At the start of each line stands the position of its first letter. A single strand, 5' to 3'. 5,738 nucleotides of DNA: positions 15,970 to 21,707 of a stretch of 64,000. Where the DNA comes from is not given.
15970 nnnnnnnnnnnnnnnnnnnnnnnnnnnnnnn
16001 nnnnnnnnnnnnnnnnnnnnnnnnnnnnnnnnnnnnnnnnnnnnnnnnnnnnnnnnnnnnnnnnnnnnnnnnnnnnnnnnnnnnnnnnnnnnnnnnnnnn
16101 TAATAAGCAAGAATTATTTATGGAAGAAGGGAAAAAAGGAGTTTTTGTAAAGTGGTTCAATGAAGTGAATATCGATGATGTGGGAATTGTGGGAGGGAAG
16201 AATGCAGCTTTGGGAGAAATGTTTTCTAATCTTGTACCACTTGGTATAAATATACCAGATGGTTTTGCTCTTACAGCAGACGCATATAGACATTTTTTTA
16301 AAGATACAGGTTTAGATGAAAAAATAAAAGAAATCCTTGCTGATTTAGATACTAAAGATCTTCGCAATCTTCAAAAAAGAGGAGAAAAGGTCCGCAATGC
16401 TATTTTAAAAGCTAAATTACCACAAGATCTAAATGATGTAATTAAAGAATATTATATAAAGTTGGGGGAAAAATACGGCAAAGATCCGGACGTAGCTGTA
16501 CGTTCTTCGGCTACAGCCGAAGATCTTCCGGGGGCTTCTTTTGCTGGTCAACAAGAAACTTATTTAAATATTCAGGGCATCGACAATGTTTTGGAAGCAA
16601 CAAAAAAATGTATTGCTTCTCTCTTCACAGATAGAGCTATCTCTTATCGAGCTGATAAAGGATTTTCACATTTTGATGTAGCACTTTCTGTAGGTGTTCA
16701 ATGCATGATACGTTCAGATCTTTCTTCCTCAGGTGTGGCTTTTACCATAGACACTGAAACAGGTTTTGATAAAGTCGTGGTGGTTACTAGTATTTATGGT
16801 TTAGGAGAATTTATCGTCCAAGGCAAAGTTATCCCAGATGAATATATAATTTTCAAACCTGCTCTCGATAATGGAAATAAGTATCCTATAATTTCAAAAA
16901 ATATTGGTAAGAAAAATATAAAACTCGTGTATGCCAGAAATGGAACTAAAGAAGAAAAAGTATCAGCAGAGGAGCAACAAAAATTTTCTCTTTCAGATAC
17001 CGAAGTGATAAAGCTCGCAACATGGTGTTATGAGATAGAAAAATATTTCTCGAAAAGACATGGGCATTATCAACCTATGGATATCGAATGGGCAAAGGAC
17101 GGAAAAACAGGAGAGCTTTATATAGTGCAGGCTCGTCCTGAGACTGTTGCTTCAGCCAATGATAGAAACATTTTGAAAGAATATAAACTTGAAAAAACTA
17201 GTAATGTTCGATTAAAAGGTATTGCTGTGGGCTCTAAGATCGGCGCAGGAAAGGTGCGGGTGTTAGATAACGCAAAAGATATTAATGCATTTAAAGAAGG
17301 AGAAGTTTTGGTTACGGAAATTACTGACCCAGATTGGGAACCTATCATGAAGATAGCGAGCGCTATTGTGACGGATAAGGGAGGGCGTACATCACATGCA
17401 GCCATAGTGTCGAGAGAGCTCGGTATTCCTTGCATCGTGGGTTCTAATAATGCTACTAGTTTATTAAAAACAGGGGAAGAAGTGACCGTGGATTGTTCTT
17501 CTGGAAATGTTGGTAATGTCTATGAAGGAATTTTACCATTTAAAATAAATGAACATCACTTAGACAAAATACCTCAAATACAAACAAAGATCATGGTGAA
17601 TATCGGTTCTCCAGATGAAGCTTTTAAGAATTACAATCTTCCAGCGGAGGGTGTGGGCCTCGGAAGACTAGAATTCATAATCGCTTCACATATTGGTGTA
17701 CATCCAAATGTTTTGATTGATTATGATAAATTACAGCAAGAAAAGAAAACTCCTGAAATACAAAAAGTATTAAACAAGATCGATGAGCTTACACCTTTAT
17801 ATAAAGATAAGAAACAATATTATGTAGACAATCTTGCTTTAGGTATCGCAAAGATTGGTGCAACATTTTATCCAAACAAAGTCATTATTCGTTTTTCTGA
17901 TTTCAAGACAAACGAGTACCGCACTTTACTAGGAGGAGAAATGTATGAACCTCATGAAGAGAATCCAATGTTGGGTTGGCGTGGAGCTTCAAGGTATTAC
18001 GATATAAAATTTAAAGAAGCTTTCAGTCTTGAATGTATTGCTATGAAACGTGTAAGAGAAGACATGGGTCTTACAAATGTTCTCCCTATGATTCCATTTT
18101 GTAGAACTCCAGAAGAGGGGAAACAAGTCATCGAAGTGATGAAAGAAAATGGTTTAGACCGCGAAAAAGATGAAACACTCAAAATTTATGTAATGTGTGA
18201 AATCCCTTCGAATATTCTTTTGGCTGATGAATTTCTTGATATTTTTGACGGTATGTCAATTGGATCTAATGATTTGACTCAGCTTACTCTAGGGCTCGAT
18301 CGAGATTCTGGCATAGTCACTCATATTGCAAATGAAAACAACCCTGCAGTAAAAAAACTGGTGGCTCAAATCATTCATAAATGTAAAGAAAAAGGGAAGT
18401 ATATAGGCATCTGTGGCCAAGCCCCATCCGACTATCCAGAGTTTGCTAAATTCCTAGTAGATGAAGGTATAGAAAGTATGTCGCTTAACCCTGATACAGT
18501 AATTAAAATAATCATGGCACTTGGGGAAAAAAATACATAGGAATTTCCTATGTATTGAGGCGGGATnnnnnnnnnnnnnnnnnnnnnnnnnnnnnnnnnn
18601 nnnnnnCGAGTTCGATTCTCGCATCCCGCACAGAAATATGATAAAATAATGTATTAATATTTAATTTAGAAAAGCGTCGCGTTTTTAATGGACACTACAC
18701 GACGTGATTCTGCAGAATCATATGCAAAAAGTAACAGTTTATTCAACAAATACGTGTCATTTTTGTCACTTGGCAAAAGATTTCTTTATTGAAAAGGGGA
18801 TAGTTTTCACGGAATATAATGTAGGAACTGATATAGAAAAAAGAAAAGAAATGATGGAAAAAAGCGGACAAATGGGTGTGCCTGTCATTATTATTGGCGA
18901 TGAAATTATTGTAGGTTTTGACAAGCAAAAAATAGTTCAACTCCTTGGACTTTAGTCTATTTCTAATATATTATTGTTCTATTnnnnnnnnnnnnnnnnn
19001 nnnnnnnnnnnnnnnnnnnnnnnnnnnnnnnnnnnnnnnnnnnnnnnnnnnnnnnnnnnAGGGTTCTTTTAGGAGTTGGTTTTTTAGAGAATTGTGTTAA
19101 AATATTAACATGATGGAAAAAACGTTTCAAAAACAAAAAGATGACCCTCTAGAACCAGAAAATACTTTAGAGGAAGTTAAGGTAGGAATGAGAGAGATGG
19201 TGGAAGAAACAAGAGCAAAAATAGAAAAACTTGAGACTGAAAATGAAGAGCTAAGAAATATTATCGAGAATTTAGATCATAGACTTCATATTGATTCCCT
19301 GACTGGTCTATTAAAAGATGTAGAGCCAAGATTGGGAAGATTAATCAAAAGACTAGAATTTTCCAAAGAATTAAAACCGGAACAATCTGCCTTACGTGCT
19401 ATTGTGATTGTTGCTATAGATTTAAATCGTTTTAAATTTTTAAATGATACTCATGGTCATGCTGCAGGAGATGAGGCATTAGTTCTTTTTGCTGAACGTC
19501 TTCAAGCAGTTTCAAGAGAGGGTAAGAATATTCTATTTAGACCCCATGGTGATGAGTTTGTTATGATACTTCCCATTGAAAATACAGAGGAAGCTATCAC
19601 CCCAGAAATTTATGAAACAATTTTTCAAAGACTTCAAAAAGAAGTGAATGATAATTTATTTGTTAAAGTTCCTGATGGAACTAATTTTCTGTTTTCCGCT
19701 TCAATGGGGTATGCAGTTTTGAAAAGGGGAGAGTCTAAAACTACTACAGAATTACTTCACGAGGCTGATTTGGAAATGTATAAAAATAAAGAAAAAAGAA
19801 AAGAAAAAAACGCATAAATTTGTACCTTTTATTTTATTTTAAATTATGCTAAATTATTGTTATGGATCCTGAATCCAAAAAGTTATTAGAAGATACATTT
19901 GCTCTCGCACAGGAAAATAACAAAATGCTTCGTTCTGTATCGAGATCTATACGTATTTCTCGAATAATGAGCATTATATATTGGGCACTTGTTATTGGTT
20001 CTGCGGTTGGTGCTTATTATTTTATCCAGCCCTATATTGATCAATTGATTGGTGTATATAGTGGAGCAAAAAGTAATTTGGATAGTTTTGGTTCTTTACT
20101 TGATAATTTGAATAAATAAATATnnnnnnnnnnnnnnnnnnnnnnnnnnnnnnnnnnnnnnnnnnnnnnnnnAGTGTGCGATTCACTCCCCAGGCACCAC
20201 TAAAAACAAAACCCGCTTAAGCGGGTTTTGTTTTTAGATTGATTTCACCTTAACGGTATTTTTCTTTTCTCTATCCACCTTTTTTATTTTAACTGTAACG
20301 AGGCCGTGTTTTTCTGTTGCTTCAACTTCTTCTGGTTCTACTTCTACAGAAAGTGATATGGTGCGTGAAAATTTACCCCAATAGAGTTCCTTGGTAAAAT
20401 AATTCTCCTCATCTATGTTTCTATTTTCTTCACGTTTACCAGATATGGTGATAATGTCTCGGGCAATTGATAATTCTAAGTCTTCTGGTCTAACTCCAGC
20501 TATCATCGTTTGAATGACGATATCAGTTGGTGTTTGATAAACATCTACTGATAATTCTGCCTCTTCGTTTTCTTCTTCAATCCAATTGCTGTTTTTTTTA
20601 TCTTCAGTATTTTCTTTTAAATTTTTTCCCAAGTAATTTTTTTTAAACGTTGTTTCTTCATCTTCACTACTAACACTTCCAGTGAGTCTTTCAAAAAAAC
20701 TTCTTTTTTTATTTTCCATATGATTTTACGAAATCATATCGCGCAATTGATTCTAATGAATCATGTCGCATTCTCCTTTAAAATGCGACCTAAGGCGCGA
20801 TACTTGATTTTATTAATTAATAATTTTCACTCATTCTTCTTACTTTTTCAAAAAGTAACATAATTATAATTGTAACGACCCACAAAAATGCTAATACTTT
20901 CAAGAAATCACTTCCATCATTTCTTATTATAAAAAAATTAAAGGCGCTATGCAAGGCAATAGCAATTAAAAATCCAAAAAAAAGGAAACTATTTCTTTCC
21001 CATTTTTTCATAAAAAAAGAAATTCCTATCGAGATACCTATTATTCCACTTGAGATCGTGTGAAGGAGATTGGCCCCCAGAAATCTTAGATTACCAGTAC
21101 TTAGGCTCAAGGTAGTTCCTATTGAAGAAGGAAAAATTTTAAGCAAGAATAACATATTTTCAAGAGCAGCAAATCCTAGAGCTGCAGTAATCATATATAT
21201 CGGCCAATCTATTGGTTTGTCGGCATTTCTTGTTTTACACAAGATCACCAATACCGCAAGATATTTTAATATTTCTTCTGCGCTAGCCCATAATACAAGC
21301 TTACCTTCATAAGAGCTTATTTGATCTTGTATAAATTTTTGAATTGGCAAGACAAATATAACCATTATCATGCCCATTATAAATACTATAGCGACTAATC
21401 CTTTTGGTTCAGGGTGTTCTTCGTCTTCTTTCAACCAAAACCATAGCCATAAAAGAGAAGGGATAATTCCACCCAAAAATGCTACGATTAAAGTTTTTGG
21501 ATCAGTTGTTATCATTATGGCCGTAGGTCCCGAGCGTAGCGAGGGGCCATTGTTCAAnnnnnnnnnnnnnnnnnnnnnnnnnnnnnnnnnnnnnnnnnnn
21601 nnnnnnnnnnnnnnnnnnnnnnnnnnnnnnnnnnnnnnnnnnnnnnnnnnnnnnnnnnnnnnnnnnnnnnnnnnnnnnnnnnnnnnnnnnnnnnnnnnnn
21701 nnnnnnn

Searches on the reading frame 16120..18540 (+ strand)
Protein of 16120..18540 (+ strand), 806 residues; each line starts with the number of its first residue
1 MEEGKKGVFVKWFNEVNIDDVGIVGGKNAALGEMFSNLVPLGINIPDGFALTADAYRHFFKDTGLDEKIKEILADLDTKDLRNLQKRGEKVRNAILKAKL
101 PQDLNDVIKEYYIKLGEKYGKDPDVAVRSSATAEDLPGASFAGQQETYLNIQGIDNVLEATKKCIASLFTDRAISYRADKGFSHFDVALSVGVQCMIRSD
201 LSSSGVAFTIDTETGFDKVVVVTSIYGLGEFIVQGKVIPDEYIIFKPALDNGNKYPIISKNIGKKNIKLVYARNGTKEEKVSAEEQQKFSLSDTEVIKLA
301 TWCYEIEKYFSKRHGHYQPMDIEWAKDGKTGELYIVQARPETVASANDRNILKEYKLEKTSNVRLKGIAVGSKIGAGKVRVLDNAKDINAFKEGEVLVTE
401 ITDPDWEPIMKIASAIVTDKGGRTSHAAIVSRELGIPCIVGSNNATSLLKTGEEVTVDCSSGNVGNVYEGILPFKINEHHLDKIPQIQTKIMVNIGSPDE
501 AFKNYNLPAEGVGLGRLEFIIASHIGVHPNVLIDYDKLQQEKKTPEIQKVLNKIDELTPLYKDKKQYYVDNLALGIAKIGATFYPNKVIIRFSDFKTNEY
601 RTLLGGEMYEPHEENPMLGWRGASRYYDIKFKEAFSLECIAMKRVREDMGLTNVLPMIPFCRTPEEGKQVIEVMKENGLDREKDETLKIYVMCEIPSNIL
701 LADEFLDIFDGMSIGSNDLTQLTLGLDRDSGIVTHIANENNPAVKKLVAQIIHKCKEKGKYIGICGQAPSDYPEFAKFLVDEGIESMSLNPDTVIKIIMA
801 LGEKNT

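Call 34: search_protein_families(library=pfam, proteins=[window:16120-18540:+], max_evalue=0.000001)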
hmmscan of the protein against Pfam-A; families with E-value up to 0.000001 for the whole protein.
window:16120-18540:+ (806 aa): 3 families
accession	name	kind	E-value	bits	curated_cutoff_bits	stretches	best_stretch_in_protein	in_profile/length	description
PF01326.24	PPDK_N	-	5.1e-119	397.8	27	1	23-356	3-325/328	Pyruvate phosphate dikinase, AMP/ATP-binding domain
PF02896.24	PEP-utilizers_C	-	7.3e-61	206.3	22.8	1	486-798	17-285/293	PEP-utilising enzyme, PEP-binding domain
PF00391.29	PEP-utilizers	-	1.6e-28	98.6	23.1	1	391-462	1-72/72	PEP-utilising enzyme, mobile domain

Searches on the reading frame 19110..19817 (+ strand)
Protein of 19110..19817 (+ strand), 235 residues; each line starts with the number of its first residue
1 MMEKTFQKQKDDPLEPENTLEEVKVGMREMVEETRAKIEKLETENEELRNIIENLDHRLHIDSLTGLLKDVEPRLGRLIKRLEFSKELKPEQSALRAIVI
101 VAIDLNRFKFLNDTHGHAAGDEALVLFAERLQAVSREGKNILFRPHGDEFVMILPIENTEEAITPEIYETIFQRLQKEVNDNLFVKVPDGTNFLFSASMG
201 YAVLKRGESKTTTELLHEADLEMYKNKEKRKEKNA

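Call 34: search_protein_families(library=pfam, proteins=[window:19110-19817:+], max_evalue=0.000001)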
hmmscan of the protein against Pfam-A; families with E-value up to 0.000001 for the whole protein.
window:19110-19817:+ (235 aa): 1 family
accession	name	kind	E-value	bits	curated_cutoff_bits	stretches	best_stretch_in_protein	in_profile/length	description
PF00990.26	GGDEF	-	1.3e-27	97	23.8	1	77-232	12-160/161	Diguanylate cyclase, GGDEF domain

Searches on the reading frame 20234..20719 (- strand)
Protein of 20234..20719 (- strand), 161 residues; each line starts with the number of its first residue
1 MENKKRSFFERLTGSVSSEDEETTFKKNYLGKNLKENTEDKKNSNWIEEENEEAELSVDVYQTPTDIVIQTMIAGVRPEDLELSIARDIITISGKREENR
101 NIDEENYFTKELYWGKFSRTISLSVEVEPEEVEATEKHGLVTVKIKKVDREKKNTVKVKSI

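Call 34: search_protein_families(library=pfam, proteins=[window:20234-20719:-], max_evalue=0.000001)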
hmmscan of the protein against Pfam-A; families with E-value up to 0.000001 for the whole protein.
window:20234-20719:- (161 aa): 1 family
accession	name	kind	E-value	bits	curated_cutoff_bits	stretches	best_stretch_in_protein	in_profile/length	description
PF00011.27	HSP20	-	1.1e-14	54.8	20.8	1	61-157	3-97/102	Hsp20/alpha crystallin family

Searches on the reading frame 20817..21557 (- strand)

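Call 34: search_protein_families(library=pfam, proteins=[window:20817-21557:-], max_evalue=0.000001)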
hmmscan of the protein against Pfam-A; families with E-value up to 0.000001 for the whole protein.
window:20817-21557:- (246 aa): 1 family
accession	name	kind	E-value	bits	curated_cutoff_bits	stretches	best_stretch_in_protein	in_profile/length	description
PF13367.11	PrsW-protease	-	1.8e-27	96.6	23.5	1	50-232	1-192/196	PrsW family intramembrane metalloprotease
